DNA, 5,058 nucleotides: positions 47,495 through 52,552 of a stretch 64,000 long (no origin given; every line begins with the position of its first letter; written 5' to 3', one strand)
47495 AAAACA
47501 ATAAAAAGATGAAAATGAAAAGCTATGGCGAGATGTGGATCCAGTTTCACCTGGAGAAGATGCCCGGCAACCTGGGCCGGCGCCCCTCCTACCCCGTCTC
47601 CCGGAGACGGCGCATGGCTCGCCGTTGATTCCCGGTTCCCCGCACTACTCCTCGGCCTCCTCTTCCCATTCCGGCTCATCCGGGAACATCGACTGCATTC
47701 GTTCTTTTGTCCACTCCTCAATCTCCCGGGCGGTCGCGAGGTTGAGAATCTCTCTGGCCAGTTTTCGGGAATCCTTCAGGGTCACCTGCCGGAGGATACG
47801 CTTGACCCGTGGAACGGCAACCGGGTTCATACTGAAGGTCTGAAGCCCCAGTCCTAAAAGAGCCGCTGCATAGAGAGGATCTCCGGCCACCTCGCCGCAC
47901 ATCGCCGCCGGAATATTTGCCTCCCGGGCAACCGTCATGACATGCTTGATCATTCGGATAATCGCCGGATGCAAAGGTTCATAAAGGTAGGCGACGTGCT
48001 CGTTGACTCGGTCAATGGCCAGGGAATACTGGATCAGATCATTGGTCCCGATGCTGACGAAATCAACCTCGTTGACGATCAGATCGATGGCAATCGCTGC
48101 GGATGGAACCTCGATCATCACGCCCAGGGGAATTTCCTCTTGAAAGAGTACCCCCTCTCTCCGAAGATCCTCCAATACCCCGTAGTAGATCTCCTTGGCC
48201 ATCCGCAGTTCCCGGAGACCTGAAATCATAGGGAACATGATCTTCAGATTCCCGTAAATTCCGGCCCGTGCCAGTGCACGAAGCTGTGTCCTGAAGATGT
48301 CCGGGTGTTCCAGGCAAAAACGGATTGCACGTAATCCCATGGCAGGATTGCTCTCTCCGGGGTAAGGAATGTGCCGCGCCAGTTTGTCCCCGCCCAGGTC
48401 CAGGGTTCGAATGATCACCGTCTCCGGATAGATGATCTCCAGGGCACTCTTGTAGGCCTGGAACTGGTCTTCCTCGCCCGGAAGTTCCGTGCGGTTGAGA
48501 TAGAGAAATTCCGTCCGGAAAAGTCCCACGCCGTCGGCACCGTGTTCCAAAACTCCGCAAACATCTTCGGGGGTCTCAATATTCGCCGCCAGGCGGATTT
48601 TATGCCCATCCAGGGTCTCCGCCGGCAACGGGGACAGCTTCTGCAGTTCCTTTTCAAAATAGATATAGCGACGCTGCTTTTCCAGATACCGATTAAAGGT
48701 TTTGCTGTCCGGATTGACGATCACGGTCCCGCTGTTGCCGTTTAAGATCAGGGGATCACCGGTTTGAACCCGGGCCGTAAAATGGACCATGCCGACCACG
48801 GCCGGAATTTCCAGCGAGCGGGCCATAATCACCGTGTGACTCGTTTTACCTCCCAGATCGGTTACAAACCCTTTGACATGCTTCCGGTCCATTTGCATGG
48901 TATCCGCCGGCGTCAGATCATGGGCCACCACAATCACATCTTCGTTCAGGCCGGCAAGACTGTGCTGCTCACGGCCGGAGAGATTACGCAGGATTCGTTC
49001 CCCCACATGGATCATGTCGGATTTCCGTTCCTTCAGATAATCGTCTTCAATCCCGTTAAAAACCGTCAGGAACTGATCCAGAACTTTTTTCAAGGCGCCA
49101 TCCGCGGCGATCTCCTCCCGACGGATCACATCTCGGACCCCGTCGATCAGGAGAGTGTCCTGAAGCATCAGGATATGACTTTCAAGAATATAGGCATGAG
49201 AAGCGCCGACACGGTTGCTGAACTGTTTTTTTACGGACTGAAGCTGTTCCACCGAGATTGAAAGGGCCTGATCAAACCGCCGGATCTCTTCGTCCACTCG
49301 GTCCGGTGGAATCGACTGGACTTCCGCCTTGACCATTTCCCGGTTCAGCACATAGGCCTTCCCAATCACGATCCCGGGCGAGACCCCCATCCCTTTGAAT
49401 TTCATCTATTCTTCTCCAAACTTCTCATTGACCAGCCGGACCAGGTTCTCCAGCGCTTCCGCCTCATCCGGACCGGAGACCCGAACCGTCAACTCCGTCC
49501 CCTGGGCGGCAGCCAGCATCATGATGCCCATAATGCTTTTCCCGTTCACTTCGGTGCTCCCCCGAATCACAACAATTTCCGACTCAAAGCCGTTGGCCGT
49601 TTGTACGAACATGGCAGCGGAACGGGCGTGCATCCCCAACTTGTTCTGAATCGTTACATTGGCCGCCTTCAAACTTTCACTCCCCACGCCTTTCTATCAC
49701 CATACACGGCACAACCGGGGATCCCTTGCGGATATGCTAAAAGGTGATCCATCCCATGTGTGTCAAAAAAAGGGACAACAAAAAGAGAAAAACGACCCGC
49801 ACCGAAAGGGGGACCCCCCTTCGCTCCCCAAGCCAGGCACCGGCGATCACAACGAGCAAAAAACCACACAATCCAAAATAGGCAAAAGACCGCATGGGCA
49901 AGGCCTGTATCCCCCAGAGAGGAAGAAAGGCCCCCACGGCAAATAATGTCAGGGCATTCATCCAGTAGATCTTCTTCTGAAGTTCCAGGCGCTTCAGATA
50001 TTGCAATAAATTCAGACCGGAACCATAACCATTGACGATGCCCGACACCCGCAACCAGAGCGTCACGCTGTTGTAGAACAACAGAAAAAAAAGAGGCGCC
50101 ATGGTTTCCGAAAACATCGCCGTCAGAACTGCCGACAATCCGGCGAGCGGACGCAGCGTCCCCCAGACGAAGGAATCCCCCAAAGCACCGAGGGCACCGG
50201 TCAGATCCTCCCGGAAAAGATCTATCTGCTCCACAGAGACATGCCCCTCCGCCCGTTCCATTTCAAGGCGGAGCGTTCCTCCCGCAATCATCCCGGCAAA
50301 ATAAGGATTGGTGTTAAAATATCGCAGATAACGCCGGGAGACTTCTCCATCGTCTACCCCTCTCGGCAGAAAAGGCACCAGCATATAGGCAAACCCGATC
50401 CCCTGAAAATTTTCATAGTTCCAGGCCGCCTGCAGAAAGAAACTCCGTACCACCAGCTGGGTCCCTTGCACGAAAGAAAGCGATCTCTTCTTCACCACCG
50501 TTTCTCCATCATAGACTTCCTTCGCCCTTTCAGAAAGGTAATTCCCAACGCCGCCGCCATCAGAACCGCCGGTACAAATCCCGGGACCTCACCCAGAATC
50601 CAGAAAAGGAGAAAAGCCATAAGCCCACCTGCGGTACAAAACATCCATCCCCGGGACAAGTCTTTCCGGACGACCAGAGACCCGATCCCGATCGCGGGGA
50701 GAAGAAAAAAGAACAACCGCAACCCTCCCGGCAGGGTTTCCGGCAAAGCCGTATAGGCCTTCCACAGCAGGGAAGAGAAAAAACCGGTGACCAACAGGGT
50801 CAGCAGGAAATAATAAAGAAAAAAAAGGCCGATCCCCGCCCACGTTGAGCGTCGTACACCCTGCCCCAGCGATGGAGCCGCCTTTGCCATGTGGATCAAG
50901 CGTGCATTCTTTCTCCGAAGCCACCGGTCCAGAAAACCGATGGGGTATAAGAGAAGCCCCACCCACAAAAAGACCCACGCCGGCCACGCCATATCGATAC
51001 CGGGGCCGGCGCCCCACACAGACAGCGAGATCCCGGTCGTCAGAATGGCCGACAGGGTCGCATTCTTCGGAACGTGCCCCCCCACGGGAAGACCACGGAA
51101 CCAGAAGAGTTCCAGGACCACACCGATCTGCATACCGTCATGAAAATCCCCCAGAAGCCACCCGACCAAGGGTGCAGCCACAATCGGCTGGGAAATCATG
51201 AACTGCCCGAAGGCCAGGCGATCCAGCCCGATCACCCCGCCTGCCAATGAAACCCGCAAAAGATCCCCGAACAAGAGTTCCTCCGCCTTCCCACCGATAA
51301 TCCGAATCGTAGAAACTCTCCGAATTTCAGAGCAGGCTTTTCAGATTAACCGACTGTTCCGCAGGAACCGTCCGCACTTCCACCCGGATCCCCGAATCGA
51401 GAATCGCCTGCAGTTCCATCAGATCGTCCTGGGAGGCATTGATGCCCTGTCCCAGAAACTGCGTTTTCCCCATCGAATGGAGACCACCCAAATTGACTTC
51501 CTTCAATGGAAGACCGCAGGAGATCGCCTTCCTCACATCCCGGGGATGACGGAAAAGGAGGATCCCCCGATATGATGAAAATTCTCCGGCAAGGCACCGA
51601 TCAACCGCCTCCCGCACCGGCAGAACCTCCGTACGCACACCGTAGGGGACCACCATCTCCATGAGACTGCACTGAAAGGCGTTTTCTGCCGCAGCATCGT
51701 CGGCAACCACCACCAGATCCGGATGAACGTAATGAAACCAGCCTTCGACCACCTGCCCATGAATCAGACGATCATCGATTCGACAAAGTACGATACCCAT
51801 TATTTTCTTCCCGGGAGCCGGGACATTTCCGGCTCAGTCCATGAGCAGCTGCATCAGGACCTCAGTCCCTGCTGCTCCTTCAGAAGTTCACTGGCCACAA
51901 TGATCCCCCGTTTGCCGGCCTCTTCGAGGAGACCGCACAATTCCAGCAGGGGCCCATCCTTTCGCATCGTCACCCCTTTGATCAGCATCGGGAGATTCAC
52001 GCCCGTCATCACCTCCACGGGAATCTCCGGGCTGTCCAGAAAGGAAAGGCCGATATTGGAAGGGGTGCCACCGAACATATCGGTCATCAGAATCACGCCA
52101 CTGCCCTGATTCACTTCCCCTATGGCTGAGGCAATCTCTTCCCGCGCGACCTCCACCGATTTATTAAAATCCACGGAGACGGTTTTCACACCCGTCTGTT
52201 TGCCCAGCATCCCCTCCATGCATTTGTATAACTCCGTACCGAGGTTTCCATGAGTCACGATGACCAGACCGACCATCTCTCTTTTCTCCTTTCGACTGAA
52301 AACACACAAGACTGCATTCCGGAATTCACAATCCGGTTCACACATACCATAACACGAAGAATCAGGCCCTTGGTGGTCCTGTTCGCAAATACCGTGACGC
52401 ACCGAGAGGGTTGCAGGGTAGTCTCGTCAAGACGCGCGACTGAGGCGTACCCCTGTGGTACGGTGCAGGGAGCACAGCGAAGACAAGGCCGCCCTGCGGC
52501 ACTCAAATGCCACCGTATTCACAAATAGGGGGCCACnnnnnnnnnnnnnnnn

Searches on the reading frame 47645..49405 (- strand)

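Call 64: search_protein_families(library=pfam, proteins=[window:47645-49405:-], max_evalue=0.00001)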
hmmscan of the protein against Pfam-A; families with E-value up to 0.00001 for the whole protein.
window:47645-49405:- (586 aa): 3 families
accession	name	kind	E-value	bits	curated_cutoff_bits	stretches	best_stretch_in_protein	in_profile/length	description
PF02896.24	PEP-utilizers_C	-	5e-108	361.2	22.8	1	252-541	2-291/293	PEP-utilising enzyme, PEP-binding domain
PF05524.18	PEP-utilisers_N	-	2.7e-31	108.6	24.4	1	4-127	1-121/121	PEP-utilising enzyme, N-terminal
PF00391.29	PEP-utilizers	-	4.1e-25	87.6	23.1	1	154-226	2-72/72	PEP-utilising enzyme, mobile domain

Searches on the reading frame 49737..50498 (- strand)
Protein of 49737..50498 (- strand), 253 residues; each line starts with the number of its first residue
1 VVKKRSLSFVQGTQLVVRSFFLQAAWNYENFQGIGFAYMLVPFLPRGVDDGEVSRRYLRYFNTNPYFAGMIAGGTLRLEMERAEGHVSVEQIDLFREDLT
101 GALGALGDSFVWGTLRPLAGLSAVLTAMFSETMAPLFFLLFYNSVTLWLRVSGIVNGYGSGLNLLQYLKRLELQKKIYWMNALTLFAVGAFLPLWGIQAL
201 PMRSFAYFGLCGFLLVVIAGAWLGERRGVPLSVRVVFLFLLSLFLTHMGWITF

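Call 69: search_protein_families(library=pfam, proteins=[window:49737-50498:-], max_evalue=0.00001)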
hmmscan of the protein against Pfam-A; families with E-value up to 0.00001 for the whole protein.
window:49737-50498:- (253 aa): 1 family
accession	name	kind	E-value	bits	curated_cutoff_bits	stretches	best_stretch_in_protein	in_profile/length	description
PF03613.19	EIID-AGA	-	2.8e-36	125.5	25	1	14-195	9-196/265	PTS system mannose/fructose/sorbose family IID component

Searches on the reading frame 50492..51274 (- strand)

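Call 69: search_protein_families(library=pfam, proteins=[window:50492-51274:-], max_evalue=0.00001)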
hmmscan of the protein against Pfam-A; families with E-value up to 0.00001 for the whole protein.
window:50492-51274:- (260 aa): 1 family
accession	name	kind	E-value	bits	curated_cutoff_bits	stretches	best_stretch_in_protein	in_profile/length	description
PF03609.19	EII-Sor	-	1.9e-17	63.9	26.3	1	10-216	9-209/233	PTS system sorbose-specific iic component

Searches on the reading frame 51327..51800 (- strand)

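Call 69: search_protein_families(library=pfam, proteins=[window:51327-51800:-], max_evalue=0.00001)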
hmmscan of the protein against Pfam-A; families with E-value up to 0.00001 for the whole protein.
window:51327-51800:- (157 aa): 1 family
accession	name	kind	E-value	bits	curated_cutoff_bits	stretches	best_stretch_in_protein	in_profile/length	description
PF03830.20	PTSIIB_sorb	-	4.8e-40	137.7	27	1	3-149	1-147/148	PTS system sorbose subfamily IIB component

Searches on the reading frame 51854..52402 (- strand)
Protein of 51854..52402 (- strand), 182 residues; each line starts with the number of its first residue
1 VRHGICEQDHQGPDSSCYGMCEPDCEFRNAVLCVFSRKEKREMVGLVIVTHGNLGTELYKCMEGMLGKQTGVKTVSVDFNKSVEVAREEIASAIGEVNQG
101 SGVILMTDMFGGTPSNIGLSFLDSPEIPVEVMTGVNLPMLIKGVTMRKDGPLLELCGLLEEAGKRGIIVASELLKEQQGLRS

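Call 69: search_protein_families(library=pfam, proteins=[window:51854-52402:-], max_evalue=0.00001)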
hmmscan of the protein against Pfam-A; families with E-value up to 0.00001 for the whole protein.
window:51854-52402:- (182 aa): 1 family
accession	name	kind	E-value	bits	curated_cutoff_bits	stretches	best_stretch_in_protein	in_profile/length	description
PF03610.21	EIIA-man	-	4.4e-22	78.8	21.4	1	45-148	1-104/116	PTS system fructose IIA component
